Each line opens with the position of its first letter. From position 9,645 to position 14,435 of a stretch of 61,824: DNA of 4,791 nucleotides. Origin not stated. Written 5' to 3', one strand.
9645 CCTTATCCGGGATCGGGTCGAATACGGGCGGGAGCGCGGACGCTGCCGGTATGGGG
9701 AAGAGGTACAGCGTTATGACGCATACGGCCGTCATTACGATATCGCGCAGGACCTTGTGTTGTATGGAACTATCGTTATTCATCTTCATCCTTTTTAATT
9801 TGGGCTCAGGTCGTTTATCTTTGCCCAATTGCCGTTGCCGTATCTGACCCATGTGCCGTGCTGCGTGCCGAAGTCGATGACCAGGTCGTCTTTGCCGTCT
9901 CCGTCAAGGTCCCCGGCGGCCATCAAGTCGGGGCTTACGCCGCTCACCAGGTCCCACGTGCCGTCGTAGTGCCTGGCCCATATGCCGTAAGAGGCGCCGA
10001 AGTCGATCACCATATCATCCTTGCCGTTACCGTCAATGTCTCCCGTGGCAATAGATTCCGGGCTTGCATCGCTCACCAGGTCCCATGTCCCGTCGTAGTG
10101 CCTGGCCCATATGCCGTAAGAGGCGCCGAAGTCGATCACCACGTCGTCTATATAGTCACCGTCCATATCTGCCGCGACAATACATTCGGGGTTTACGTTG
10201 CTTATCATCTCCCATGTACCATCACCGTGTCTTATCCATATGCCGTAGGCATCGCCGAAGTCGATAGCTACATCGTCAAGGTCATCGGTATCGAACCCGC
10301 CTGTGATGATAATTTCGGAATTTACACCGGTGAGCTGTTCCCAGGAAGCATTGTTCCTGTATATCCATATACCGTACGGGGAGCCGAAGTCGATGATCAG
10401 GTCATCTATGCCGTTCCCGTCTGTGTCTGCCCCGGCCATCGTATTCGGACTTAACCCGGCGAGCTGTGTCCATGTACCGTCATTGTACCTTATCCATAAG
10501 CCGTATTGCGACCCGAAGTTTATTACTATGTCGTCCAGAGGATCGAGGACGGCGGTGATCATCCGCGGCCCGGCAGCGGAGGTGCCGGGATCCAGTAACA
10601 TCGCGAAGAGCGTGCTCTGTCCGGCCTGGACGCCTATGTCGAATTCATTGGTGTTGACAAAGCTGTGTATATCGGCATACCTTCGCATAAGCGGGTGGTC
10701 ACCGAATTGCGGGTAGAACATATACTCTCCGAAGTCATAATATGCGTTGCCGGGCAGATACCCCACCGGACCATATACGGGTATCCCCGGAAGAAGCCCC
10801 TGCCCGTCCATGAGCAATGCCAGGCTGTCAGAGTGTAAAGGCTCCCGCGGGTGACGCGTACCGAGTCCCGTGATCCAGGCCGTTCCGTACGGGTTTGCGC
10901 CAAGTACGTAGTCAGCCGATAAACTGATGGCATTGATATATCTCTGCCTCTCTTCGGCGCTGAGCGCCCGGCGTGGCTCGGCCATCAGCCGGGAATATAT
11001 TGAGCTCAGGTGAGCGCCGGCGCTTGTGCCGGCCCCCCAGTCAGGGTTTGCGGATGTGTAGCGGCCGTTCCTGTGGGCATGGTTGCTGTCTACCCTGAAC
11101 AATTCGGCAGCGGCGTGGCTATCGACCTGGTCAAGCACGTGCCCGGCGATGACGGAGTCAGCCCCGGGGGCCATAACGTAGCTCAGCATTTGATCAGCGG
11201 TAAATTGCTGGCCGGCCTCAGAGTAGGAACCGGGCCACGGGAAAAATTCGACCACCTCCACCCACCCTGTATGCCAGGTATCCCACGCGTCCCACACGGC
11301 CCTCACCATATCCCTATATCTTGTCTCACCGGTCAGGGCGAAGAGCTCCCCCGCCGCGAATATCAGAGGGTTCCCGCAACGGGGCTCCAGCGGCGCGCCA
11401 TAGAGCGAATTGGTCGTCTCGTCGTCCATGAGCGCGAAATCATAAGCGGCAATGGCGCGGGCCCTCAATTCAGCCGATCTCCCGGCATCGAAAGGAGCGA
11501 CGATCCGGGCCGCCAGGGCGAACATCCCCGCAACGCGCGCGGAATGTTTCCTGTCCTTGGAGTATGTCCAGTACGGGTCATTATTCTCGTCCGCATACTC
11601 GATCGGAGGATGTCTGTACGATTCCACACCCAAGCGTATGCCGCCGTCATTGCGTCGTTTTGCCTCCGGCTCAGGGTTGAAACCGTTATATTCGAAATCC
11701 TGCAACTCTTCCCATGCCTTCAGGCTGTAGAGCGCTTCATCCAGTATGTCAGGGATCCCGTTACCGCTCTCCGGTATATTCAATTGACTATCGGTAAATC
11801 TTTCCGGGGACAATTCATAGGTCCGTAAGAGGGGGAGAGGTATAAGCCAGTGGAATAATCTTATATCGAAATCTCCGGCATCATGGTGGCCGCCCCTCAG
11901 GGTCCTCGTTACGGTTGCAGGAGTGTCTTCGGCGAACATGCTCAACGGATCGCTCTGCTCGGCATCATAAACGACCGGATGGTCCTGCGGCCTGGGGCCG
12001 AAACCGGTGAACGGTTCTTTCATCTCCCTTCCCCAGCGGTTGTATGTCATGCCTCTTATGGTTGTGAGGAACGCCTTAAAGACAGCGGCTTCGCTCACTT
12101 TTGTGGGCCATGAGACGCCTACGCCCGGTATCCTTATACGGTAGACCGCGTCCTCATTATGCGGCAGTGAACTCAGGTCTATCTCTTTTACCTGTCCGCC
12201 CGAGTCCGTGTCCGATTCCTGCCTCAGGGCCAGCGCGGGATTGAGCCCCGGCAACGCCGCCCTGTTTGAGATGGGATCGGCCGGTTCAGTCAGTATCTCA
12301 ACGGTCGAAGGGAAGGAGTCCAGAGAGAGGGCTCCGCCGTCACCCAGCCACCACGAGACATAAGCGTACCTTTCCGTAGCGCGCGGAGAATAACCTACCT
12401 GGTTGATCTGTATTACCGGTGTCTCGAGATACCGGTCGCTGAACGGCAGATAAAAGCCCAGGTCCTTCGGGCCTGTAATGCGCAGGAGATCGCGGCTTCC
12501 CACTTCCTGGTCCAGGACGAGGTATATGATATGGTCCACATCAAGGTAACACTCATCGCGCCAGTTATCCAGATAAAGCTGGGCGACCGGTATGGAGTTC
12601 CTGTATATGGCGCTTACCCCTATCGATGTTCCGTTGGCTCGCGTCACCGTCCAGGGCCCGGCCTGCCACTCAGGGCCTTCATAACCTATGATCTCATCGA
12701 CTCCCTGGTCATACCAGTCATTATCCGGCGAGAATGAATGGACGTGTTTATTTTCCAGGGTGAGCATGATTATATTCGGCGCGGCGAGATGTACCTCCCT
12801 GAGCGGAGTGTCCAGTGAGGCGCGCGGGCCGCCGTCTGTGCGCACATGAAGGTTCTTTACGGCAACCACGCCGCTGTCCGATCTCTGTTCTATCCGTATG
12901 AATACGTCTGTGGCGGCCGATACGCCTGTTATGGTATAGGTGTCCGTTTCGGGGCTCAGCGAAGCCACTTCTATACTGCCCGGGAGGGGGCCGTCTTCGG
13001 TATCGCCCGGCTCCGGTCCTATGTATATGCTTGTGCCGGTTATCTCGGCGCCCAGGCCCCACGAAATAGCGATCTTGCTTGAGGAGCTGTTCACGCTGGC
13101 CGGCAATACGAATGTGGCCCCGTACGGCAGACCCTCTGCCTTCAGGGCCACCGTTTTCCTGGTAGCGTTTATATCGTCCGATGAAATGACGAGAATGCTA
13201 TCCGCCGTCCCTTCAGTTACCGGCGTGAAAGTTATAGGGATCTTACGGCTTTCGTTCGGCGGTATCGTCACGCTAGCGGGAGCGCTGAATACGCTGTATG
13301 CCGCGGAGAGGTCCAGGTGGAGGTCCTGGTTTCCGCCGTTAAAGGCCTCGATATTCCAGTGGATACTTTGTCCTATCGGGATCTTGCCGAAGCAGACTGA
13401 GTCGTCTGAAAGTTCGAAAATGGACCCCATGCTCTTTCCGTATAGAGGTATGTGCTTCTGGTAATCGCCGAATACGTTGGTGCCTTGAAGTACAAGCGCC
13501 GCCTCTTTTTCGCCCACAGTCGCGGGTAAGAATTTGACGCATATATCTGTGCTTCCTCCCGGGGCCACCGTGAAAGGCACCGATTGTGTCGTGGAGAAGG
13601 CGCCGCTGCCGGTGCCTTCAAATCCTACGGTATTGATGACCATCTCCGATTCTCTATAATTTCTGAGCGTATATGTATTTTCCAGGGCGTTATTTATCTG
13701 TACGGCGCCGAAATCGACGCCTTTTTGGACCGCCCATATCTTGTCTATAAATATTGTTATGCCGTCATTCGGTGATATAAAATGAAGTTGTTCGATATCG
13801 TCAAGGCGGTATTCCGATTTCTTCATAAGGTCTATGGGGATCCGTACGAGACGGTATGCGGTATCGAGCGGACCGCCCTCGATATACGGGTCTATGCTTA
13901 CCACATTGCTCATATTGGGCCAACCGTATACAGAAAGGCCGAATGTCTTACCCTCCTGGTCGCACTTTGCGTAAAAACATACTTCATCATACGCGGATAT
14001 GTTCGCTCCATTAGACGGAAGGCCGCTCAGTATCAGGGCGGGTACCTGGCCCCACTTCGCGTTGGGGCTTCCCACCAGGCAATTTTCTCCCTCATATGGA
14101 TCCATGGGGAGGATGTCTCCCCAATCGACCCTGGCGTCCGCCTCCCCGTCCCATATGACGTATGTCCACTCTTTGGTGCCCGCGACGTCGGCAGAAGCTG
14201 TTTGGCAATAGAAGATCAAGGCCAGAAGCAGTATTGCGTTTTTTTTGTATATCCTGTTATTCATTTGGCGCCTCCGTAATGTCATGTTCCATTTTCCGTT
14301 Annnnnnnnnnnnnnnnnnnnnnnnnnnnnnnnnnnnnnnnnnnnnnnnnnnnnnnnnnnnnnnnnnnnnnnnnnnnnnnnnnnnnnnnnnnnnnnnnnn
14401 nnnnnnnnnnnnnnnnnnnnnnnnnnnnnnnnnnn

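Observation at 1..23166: Four giant secreted proteins that all end in the same 43-aa repeat tail: candidate tagged surface multi-enzyme system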

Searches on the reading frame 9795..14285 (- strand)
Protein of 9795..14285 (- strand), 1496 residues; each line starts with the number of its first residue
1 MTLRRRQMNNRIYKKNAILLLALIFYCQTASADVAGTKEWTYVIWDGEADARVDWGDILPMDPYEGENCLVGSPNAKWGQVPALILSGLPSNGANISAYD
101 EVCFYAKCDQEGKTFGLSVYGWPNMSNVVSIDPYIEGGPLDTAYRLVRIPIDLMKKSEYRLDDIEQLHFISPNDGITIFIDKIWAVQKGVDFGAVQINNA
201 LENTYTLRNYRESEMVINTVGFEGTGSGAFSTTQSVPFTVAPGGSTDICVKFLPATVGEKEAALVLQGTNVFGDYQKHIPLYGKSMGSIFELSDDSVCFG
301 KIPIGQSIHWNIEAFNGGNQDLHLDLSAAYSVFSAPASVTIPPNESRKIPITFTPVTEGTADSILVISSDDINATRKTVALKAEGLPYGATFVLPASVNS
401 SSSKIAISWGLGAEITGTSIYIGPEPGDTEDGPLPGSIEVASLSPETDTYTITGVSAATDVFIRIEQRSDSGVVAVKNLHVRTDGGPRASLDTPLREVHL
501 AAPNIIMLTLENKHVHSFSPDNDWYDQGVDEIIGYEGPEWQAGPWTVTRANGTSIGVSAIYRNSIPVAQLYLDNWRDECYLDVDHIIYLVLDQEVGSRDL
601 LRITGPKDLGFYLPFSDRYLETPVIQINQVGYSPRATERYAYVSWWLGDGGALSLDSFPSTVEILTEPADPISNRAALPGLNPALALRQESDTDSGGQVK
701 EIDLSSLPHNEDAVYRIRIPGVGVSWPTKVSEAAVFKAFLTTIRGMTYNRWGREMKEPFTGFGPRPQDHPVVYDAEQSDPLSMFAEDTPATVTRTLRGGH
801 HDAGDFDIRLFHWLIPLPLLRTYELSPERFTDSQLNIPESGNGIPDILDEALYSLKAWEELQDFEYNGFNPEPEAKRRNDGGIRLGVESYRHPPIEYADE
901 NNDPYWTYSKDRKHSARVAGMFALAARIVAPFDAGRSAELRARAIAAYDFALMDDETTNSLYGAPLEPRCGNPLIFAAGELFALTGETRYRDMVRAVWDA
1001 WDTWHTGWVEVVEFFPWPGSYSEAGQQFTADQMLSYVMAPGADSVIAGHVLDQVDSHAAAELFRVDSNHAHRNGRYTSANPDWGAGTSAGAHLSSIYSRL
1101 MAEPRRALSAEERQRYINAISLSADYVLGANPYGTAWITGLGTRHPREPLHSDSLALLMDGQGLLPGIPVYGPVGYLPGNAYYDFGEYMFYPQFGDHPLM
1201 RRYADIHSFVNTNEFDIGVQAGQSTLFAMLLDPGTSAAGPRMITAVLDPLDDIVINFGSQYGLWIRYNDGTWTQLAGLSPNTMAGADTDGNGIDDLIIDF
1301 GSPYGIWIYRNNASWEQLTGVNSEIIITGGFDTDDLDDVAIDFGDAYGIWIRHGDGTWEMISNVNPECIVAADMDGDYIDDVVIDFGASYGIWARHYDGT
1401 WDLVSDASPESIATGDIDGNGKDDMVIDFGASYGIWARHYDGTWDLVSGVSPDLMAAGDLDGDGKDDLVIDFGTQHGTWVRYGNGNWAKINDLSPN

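Call 6: search_protein_families(library=pfam, proteins=[window:9795-14285:-], max_evalue=0.01)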
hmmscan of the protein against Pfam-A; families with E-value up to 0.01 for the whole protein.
window:9795-14285:- (1496 aa): 12 families
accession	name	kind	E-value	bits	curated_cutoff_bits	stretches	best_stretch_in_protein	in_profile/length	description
PF00759.25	Glyco_hydro_9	-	5.3e-20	72.6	27.7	1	779-1222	41-439/444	Glycosyl hydrolase family 9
PF22544.2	HYDIN_VesB_CFA65-like_Ig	-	6.8e-19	68.4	25.5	2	289-383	2-99/100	HYDIN/CFA65/VesB-like, Ig-like domain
PF22073.2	Cep192_D4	-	3.2e-14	53.5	35.5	2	188-283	9-109/112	Cep192 domain 4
PF15780.11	ASH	-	6.4e-13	49.2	27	2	296-373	13-94/98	Abnormal spindle-like microcephaly-assoc'd, ASPM-SPD-2-Hydin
PF12371.14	TMEM131_like_N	-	2e-06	28.4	28.8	1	190-267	8-83/84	Transmembrane protein 131-like N-terminal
PF01839.29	FG-GAP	-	5.8e-06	26.5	22.1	1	1456-1470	6-20/37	FG-GAP repeat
PF07610.17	DUF1573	-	5.5e-05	23.6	26.1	0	187-261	5-76/98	Protein of unknown function (DUF1573)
PF13517.12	FG-GAP_3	-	0.00062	20.7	26.9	0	1456-1470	47-61/61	FG-GAP-like repeat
PF22067.2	Cep192_D3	-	0.00062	20.3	27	1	299-368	11-83/99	Cep192 domain 3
PF02927.20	CelD_N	-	0.00087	20.4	24.6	0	622-723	3-85/86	Cellulase N-terminal ig-like domain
PF24507.1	Ig_CFAP65_4th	-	0.0081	17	27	0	328-367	20-60/76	CFAP65, fourth Ig-like domain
PF24499.1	Ig_TMEM131L_4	-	0.0084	16.9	27.8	0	338-367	90-119/136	TMEM131L fourth Ig-like domain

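Call 42: search_protein_families(library=ncbifam, proteins=[window:9795-14285:-], max_evalue=0.01)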
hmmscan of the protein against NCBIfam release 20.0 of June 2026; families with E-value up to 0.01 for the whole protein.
window:9795-14285:- (1496 aa): 2 families
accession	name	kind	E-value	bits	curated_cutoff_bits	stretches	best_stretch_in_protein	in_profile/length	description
NF012200.0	choice_anch_D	domain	1.7e-18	67.1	45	2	187-266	21-101/108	choice-of-anchor D domain-containing protein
NF049990.1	CellobisidaseCelK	equivalog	3e-09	35.6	1700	1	619-995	208-585/889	cellulose 1,4-beta-cellobiosidase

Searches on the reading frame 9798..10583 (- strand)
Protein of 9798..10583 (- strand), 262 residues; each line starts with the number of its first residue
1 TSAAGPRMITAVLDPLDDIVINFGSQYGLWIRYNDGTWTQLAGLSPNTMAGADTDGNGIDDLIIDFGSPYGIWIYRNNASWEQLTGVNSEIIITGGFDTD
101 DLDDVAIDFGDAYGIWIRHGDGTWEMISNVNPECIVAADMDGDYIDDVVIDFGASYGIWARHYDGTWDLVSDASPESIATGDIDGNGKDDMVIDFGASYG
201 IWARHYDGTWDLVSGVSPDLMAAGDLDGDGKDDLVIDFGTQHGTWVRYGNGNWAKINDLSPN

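Call 64: predict_structure(alignment_id=A4)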
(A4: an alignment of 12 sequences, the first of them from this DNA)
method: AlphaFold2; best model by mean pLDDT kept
length: 262 residues; sequences in the alignment: 12
mean_pLDDT: 92.3   pTM: 0.88
mean pLDDT of the five models: 92.3, 90.4, 89.2, 87.5, 86.5
residues with pLDDT >= 90: 222; 70-90: 36; 50-70: 2; < 50: 2
segments of 3 or more residues with pLDDT < 50: none
pLDDT, mean of each block of 10 residues (from residue 1): 73 91 95 93 94 92 94 92 93 94 94 93 93 94 94 94 95 91 92 93 93 92 94 94 93 94 88
secondary structure, 60 per line:
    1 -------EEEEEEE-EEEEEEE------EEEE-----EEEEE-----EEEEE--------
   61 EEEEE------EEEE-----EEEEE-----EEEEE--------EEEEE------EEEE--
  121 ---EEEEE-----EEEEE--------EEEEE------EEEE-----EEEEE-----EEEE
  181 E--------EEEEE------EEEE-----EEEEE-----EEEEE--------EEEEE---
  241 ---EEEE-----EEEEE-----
elements in order: E8-14 E16-22 E29-32 E38-42 E48-52 E61-65 E72-75 E81-85 E91-95 E104-108 E115-118 E124-128 E134-138 E147-151 E158-161 E167-171 E177-181 E190-194 E201-204 E210-214 E220-224 E233-237 E244-247 E253-257

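Call 68: fold_search(model_id=the predicted structure, library=pdb)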
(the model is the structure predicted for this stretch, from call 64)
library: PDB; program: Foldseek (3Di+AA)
matches with E <= 10: 688; with E <= 0.001: 103
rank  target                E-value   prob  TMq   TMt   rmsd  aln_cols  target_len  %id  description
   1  4a7y                  3.1e-07  1.00  0.57  0.21   7.6       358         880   16  Active site metal depleted aldos-2-ulose dehydratase (released 2012-03-21)
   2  9v80_B                3.9e-07  1.00  0.60  0.44   9.3       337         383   11  Cryo-EM structure of KICSTOR CCC complex (state 4) (released 2025-11-12)
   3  6voa_B                4.1e-07  1.00  0.58  0.28   5.7       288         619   14  Cryo-EM structure of the BBSome-ARL6 complex (released 2020-06-24)
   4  6gxs_A                5.3e-07  1.00  0.58  0.45   6.8       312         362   14  Crystal structure of CV39L lectin from Chromobacterium violaceum at 1.8 A resolution (released 2019-12-04)
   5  4a7k                  1.5e-06  1.00  0.58  0.21   7.0       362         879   16  Bifunctional Aldos-2-ulose dehydratase (released 2012-03-21)
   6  6vbu_2                1.8e-06  1.00  0.58  0.27   5.9       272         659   12  Structure of the bovine BBSome complex (released 2020-01-29)
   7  2bwm                  1.8e-06  1.00  0.57  0.41   5.8       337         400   19  1.8A CRYSTAL STRUCTURE OF of Psathyrella velutina LECTIN IN COMPLEX WITH METHYL 2-ACETAMIDO-1,2-DIDEOXY-1-SELENO-BETA-D- (released 2006-01-23)
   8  4a7z                  2.1e-06  1.00  0.52  0.19   8.7       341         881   16  Complex of bifunctional aldos-2-ulose dehydratase with the reaction intermediate ascopyrone M (released 2012-03-21)
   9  4tqm_A                2.2e-06  1.00  0.56  0.40   6.3       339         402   19  Structural basis of specific recognition of non-reducing terminal N-acetylglucosamine by an Agrocybe aegerita lection (released 2015-06-03)
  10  5mb4                  2.4e-06  1.00  0.57  0.41   5.8       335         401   19  Crystal Structure of the Psathyrella asperospora lectin PAL in complex with GlcNAc (released 2017-02-22)
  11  4up4_B                2.8e-06  1.00  0.57  0.41   6.2       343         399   19  Structure of the recombinant lectin PVL from Psathyrella velutina in complex with GlcNAcb-D-1,3Galactoside (released 2015-01-28)
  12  4v0m_B                3.1e-06  1.00  0.56  0.47   6.8       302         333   15  Crystal structure of BBS1N in complex with ARL6DN (released 2014-11-19)
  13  2bwr_A                4.1e-06  1.00  0.57  0.40   6.7       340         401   18  Crystal Structure of Psathyrella Velutina Lectin at 1.5A Resolution (released 2006-01-23)
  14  6gxs_B                4.5e-06  1.00  0.58  0.45   6.5       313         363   16  Crystal structure of CV39L lectin from Chromobacterium violaceum at 1.8 A resolution (released 2019-12-04)
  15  9v9n_B                5.6e-06  1.00  0.61  0.45   6.3       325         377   10  Cryo-EM structure of KICSTOR CCC complex (state 5) (released 2025-11-12)
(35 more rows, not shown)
